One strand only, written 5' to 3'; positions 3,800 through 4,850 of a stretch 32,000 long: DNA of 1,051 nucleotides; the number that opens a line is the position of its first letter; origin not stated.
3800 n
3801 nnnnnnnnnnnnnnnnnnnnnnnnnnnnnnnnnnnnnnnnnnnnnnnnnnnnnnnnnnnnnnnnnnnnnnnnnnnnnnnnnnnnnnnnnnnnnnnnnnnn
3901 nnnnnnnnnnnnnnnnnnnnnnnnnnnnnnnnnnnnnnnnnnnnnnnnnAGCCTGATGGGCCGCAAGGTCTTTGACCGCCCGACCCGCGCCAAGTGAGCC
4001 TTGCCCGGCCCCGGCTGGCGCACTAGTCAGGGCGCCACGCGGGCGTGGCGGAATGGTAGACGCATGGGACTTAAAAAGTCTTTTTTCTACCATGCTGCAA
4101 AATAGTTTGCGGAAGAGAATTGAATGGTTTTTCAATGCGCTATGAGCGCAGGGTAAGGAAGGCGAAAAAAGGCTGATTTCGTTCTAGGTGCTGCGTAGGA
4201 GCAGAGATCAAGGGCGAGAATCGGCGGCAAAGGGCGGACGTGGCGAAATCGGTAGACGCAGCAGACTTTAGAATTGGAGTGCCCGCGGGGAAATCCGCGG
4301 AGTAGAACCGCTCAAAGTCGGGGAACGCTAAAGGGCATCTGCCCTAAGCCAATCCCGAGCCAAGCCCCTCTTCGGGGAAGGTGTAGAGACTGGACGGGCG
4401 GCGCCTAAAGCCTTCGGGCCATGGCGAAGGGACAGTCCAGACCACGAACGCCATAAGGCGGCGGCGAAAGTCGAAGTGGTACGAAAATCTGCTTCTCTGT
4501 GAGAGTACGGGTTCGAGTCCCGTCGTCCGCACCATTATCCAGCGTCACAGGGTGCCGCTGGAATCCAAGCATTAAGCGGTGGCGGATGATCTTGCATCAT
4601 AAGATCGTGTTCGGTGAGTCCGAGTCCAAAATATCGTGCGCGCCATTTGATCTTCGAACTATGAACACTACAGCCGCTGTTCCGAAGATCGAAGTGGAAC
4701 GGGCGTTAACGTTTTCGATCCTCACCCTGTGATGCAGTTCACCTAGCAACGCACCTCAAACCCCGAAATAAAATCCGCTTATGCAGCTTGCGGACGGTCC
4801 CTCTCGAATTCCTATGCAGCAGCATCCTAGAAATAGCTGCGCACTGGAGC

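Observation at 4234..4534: Group I (IC3-like) intron in the anticodon loop of tRNA-Leu(UAA) in a proteobacterial-type genome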

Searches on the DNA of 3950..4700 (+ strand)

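Call 4: search_rna_families(source=window, start=3950, end=4700, threshold=evalue, max_evalue=10, show_alignments=4)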
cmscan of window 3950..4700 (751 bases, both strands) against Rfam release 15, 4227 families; matches with E-value up to 10: 5.
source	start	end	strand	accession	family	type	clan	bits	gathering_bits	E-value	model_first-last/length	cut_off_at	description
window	4259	4463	+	RF00028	Intron_gpI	Intron;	-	35.5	50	2.6e-07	1-253/253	no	Group I catalytic intron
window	4507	4598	+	RF04321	tmRNA_permuted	Gene;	-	18.8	47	0.12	36-103/213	no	permuted transfer-messenger RNA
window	4464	4531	+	RF00005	tRNA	Gene; tRNA;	CL00001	18.2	29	0.66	1-71/71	no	tRNA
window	4234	4287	+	RF00005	tRNA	Gene; tRNA;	CL00001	15.6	29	3.4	1-71/71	no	tRNA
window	4066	4149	+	RF03004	Lacto-phage-1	Gene; sRNA;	-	13.6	50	9.6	1-81/81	no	Lacto-phage-1 RNA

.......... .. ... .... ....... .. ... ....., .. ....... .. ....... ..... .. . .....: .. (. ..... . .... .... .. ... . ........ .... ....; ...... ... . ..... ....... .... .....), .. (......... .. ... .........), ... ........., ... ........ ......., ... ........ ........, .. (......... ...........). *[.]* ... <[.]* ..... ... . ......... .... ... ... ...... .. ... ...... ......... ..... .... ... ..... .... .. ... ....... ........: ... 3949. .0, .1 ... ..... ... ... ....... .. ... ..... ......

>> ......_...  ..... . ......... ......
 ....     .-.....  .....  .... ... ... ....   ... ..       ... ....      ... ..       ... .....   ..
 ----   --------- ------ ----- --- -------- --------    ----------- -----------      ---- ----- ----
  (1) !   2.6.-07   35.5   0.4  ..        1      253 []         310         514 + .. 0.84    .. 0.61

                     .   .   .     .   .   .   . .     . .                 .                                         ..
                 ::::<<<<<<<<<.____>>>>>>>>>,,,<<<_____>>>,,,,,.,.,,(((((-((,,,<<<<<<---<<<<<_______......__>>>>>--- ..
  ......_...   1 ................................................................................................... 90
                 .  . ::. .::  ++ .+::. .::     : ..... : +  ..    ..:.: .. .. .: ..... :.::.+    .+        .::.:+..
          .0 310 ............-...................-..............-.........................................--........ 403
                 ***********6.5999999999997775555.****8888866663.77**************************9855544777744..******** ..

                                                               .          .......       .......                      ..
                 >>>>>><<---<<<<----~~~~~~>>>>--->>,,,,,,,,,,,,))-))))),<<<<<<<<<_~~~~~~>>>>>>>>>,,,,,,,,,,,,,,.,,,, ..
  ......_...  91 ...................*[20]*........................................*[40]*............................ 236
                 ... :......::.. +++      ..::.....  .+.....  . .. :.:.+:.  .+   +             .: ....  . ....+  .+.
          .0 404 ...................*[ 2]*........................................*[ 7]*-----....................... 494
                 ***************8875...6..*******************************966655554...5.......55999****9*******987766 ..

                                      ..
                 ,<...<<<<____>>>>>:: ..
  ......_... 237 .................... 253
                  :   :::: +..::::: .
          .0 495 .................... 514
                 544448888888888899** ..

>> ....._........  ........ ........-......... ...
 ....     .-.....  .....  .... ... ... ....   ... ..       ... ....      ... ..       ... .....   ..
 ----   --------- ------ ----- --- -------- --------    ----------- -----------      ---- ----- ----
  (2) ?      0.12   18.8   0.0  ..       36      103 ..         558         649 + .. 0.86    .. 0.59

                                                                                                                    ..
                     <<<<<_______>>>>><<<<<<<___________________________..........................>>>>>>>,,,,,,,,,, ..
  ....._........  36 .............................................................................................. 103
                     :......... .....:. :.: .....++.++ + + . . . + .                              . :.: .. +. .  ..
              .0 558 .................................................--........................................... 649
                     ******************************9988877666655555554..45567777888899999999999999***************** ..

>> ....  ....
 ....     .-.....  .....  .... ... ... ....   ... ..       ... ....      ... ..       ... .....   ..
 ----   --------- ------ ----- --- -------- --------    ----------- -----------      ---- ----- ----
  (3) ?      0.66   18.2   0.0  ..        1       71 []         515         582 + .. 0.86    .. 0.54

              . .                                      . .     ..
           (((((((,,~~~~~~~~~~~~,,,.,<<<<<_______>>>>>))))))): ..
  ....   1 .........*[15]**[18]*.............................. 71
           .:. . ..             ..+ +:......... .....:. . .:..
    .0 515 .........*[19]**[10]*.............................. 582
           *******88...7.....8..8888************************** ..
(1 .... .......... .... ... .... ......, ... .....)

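Call 45: search_dna_similar(query=window:4039-4534:+, collection=plasmids, mode=distant, max_rows=30)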
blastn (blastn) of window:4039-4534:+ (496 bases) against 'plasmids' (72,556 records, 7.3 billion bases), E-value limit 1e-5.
Records with a match: 1292; places in all: 1317; records where one place covers at least 80% of the query: 1195.
Best place of each record, by identity: >=99% 19; 95-99% 2; 90-95% 60; 80-90% 1200; 60-80% 11.
By first word of the organism name: Escherichia 493; Klebsiella 365; Salmonella 117; Acinetobacter 79; Enterobacter 50; Shigella 48; Citrobacter 47; Aeromonas 12; Raoultella 12; Pseudomonas 11; and 11 more.
By predicted mobility (MOB-suite, as given by PLSDB): conjugative 944; mobilizable 198; non-mobilizable 150.
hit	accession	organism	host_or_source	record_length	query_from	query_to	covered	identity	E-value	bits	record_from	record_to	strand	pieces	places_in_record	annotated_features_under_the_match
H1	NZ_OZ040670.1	Escherichia coli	-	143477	29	496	94%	85.3%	1e-147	530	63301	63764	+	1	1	hypothetical protein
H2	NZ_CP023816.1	Escherichia coli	wild bird,tissue sample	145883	29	496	94%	85.2%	5e-146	524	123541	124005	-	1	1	hypothetical protein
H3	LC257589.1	Escherichia coli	-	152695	29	496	94%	85.2%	5e-146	524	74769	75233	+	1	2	hypothetical protein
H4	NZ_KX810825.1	Salmonella enterica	-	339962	29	496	94%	85.2%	5e-146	524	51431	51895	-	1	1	hypothetical protein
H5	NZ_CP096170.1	Shewanella sp. JNE2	milking environment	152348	29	496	94%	85.1%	5e-146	525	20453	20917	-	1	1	hypothetical protein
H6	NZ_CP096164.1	Shewanella sp. JNE10-2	milking environment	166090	29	496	94%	85.1%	5e-146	525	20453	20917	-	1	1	hypothetical protein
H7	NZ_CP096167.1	Shewanella sp. JNE7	milking environment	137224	29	496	94%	85.1%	5e-146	525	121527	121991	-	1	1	hypothetical protein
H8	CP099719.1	Enterobacter sp. Z1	bacteria,soil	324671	29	496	94%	85.1%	5e-146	525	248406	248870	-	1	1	hypothetical protein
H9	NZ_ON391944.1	Shewanella sp.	-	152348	29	496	94%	85.1%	5e-146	525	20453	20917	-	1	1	hypothetical protein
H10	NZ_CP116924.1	Escherichia coli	Homo sapiens,stool sample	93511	29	496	94%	85.1%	5e-146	525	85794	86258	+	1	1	hypothetical protein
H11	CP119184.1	Klebsiella pneumoniae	Homo sapiens,blood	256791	29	496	94%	85.1%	5e-146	525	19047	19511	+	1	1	hypothetical protein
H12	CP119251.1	Acinetobacter soli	Homo sapiens,blood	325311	29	496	94%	85.1%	5e-146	525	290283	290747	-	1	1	hypothetical protein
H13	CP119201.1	Acinetobacter johnsonii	Homo sapiens,blood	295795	29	496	94%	85.1%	5e-146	525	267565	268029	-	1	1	hypothetical protein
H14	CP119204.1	Acinetobacter soli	Homo sapiens,blood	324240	29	496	94%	85.1%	5e-146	525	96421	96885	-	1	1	hypothetical protein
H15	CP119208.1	Acinetobacter soli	Homo sapiens,blood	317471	29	496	94%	85.1%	5e-146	525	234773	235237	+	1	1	hypothetical protein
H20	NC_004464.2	Citrobacter freundii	-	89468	29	496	94%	85.0%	2e-144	518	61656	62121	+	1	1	hypothetical protein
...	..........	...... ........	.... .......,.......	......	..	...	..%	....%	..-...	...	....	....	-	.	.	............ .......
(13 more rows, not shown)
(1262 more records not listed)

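Call 46: search_dna_similar(query=window:4039-4534:+, collection=phages, mode=distant, max_rows=20)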
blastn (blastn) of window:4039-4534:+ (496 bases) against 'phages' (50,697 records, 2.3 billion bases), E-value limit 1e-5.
Records with a match: 3; places in all: 3; records where one place covers at least 80% of the query: 0.
Best place of each record, by identity: 60-80% 3.
By first word of the organism name: Gordonia 2; uncultured 1.
By host as written in the record: Gordonia terrae 3612 2; - 1.
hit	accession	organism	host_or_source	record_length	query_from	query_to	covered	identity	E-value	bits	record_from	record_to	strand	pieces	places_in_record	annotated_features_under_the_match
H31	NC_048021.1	Gordonia phage Daredevil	Gordonia terrae 3612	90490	211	444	47%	69.1%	5e-14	84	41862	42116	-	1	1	none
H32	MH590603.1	Gordonia phage Daredevil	Gordonia terrae 3612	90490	211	444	47%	69.1%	5e-14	84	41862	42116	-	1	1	none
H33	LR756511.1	uncultured phage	metagenomic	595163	340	451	23%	76.8%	6e-13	81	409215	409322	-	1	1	record has no annotation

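Call 47: get_annotated_region(hit=H20, flank=5000)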
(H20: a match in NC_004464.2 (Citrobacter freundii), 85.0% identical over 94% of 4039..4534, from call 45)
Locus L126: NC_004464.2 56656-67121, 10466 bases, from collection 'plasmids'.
description: Citrobacter freundii plasmid pCTX-M3, complete sequence
organism: Citrobacter freundii (NCBI taxid 546)
taxonomy: Bacteria; Pseudomonadota; Gammaproteobacteria; Enterobacterales; Enterobacteriaceae; Citrobacter; Citrobacter freundii
host: -; source: -; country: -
typing (MOB-suite, as given by PLSDB): conjugative; replicon IncL/M,rep_cluster_1254; relaxase MOBP; mating-pair formation MPF_I
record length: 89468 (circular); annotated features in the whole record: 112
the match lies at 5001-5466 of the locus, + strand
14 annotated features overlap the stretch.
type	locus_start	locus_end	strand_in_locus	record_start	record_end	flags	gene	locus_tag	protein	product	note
CDS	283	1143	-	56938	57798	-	-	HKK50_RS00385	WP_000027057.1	broad-spectrum class A beta-lactamase TEM-1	-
predicted_resistance_gene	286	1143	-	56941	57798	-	blaTEM-1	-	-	broad-spectrum class A beta-lactamase TEM-1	predicted by amrfinderplus; class BETA-LACTAM; identity 100.0%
CDS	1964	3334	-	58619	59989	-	-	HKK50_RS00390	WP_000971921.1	IS1182-like element ISCfr1 family transposase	GO:0006313 - DNA transposition [Evidence IEA]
CDS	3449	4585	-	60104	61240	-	-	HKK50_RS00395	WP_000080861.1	DUF3883 domain-containing protein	-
CDS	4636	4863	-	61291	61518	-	-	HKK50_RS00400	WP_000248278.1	hypothetical protein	-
CDS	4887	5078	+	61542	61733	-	-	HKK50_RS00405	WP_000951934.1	hypothetical protein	-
CDS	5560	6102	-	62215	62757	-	-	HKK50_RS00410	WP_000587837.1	AAA family ATPase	-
predicted_resistance_gene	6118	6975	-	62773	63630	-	aac(3)-IId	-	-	aminoglycoside N-acetyltransferase AAC(3)-IId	predicted by amrfinderplus; class AMINOGLYCOSIDE; identity 100.0%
CDS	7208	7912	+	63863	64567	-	-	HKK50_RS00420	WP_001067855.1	IS6-like element IS26 family transposase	GO:0006313 - DNA transposition [Evidence IEA]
CDS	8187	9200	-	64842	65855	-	intI1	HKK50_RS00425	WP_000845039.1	class 1 integron integrase IntI1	-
predicted_resistance_gene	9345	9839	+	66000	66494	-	dfrA12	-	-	trimethoprim-resistant dihydrofolate reductase DfrA12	predicted by amrfinderplus; class TRIMETHOPRIM; identity 100.0%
CDS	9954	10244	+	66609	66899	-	-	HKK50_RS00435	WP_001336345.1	DUF1010 domain-containing protein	-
predicted_resistance_gene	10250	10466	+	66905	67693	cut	aadA2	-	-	ANT(3'')-Ia family aminoglycoside nucleotidyltransferase AadA2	predicted by amrfinderplus; class AMINOGLYCOSIDE; identity 100.0%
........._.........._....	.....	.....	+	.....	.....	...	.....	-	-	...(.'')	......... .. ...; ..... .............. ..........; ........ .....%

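Call 48: get_annotated_region(hit=H28, flank=5000)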
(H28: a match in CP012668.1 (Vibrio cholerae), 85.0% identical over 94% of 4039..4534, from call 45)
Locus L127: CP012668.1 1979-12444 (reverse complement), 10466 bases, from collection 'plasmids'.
description: Vibrio cholerae strain ICDC-VC661 plasmid, complete sequence
organism: Vibrio cholerae (NCBI taxid 666)
taxonomy: Bacteria; Pseudomonadota; Gammaproteobacteria; Vibrionales; Vibrionaceae; Vibrio; Vibrio cholerae
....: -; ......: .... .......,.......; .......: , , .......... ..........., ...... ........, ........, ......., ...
typing (MOB-suite, as given by PLSDB): conjugative; replicon IncC,rep_cluster_1254,rep_cluster_1254; relaxase MOBH,MOBH; mating-pair formation MPF_F
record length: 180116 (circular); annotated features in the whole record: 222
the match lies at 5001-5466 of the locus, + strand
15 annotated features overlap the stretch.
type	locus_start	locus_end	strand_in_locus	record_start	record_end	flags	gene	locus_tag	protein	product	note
CDS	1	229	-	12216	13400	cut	-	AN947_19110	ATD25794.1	MFS transporter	-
predicted_resistance_gene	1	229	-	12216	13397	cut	tet(D)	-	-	tetracycline efflux MFS transporter Tet(D)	predicted by amrfinderplus; class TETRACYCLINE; identity 100.0%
CDS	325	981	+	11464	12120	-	-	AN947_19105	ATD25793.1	TetR family transcriptional regulator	-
CDS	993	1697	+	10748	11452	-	-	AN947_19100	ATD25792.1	transposase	-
CDS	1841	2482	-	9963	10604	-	-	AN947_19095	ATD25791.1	chloramphenicol acetyltransferase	-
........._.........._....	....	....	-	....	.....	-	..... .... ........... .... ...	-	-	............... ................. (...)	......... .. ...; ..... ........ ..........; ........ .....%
predicted_resistance_gene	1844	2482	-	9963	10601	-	catA2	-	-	type A-2 chloramphenicol O-acetyltransferase CatII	predicted by amrfinderplus; class PHENICOL; identity 100.0%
CDS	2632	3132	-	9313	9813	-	-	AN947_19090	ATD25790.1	hypothetical protein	-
CDS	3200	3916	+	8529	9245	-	-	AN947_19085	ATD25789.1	transposase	-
CDS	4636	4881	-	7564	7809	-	-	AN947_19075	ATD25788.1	hypothetical protein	-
CDS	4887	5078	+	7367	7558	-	-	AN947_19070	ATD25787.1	hypothetical protein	-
CDS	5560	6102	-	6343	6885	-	-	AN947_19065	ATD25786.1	tunicamycin resistance protein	-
CDS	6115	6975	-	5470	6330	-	-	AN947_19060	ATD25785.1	aminoglycoside 3-N-acetyltransferase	-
predicted_resistance_gene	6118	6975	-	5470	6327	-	aac(3)-IId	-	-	aminoglycoside N-acetyltransferase AAC(3)-IId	predicted by amrfinderplus; class AMINOGLYCOSIDE; identity 100.0%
CDS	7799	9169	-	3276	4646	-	-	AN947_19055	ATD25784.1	transposase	-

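Call 62: search_dna_similar(query=window:4039-4534:+, collection=plasmids, mode=distant, max_rows=60, rows=spread)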
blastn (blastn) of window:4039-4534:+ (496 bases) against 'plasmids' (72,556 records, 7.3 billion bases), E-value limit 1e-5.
Records with a match: 1292; places in all: 1317; records where one place covers at least 80% of the query: 1195.
Best place of each record, by identity: >=99% 19; 95-99% 2; 90-95% 60; 80-90% 1200; 60-80% 11.
By first word of the organism name: Escherichia 493; Klebsiella 365; Salmonella 117; Acinetobacter 79; Enterobacter 50; Shigella 48; Citrobacter 47; Aeromonas 12; Raoultella 12; Pseudomonas 11; and 11 more.
By predicted mobility (MOB-suite, as given by PLSDB): conjugative 944; mobilizable 198; non-mobilizable 150.
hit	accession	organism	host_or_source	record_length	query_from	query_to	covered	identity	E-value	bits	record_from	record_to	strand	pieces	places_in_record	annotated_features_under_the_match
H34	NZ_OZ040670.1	Escherichia coli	-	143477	29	496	94%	85.3%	1e-147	530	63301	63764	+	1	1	hypothetical protein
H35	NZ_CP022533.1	Enterobacter hormaechei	Homo sapiens,endotracheal tube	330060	29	496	94%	85.0%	2e-144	518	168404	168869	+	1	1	hypothetical protein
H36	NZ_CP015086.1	Escherichia coli O25b:H4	Homo sapiens,Hera General Hopsital, ...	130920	29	496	94%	85.0%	2e-144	518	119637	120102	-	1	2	hypothetical protein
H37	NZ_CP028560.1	Acinetobacter sp. WCHA45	Culture,Sewage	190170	29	496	94%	85.0%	2e-144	518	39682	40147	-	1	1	hypothetical protein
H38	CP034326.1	Klebsiella pneumoniae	Blood sample,blood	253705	29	496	94%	85.0%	2e-144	518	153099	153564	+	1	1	hypothetical protein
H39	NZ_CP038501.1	Acinetobacter baumannii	Homo sapiens,blood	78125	29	496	94%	85.0%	2e-144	518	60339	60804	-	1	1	none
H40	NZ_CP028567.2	Aeromonas hydrophila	Pure Culture,Sewage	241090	29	496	94%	85.0%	2e-144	518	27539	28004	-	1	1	hypothetical protein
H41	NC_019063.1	Escherichia coli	-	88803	29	496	94%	85.0%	2e-144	518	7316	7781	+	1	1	hypothetical protein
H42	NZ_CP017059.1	Citrobacter freundii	Homo sapiens,Human urine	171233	29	496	94%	85.0%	2e-144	518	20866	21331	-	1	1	hypothetical protein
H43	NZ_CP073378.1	Klebsiella sp. P1927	Homo sapiens,strain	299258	29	496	94%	85.0%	2e-144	518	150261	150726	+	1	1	hypothetical protein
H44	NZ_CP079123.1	Klebsiella pneumoniae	Homo sapiens,urine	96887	29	496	94%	85.0%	2e-144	518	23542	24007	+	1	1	hypothetical protein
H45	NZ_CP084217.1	Salmonella sp. JXY0409-18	mixed culture,chicken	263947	29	496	94%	85.0%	2e-144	518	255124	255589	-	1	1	hypothetical protein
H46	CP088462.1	Escherichia coli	Homo sapiens,blood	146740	29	496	94%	85.0%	2e-144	518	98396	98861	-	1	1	hypothetical protein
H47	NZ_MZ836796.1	Escherichia coli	-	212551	29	496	94%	85.0%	2e-144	518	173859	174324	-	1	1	hypothetical protein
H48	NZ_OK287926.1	Aeromonas caviae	-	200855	29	496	94%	85.0%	2e-144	518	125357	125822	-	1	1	hypothetical protein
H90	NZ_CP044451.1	Acinetobacter indicus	soil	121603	146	496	71%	91.7%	2e-137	496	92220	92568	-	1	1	none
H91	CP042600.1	Escherichia coli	Sus scrofa domesticus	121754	146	496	71%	91.5%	4e-135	488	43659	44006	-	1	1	none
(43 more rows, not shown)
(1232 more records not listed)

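Call 63: get_annotated_region(hit=H91, flank=6000)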
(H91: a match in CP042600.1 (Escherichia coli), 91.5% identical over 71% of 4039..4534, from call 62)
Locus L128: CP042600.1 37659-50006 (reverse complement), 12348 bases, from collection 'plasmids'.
description: Escherichia coli strain NCYU-29-69 plasmid pNCYU-29-69-1, complete sequence
organism: Escherichia coli (NCBI taxid 562)
taxonomy: Bacteria; Pseudomonadota; Gammaproteobacteria; Enterobacterales; Enterobacteriaceae; Escherichia; Escherichia coli
host: -; source: Sus scrofa domesticus; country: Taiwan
typing (MOB-suite, as given by PLSDB): mobilizable; replicon IncFIB,IncFII; mating-pair formation MPF_F
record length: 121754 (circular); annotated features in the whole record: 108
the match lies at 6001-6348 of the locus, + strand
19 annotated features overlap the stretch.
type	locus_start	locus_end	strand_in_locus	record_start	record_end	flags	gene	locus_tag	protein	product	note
CDS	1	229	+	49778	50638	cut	-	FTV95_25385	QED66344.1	class A broad-spectrum beta-lactamase TEM-1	-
predicted_resistance_gene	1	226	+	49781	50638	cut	blaTEM-1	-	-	broad-spectrum class A beta-lactamase TEM-1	predicted by amrfinderplus; class BETA-LACTAM; identity 100.0%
predicted_resistance_gene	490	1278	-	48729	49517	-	sul3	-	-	sulfonamide-resistant dihydropteroate synthase Sul3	predicted by amrfinderplus; class SULFONAMIDE; identity 100.0%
CDS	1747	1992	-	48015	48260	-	-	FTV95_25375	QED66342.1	GrpB family protein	-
CDS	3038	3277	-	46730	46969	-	-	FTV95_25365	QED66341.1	MFS transporter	-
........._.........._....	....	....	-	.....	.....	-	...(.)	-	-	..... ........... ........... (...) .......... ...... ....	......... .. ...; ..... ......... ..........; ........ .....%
CDS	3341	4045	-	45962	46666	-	-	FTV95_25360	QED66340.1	IS6-like element IS26 family transposase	-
CDS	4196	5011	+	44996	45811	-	aph(3')-I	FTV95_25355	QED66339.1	APH(3')-I family aminoglycoside O-phosphotransferase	-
predicted_resistance_gene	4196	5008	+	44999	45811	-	aph(3')-Ia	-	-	aminoglycoside O-phosphotransferase APH(3')-Ia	predicted by amrfinderplus; class AMINOGLYCOSIDE; identity 99.26%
CDS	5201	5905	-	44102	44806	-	-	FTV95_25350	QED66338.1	IS6-like element IS26 family transposase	-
CDS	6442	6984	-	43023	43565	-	-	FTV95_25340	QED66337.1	AAA family ATPase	-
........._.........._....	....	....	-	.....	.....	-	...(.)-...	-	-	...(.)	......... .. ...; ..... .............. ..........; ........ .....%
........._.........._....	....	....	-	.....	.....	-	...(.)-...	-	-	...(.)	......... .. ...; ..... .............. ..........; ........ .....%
CDS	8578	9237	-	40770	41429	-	-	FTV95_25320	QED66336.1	IS6 family transposase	-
CDS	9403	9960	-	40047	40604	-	-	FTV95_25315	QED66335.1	recombinase family protein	-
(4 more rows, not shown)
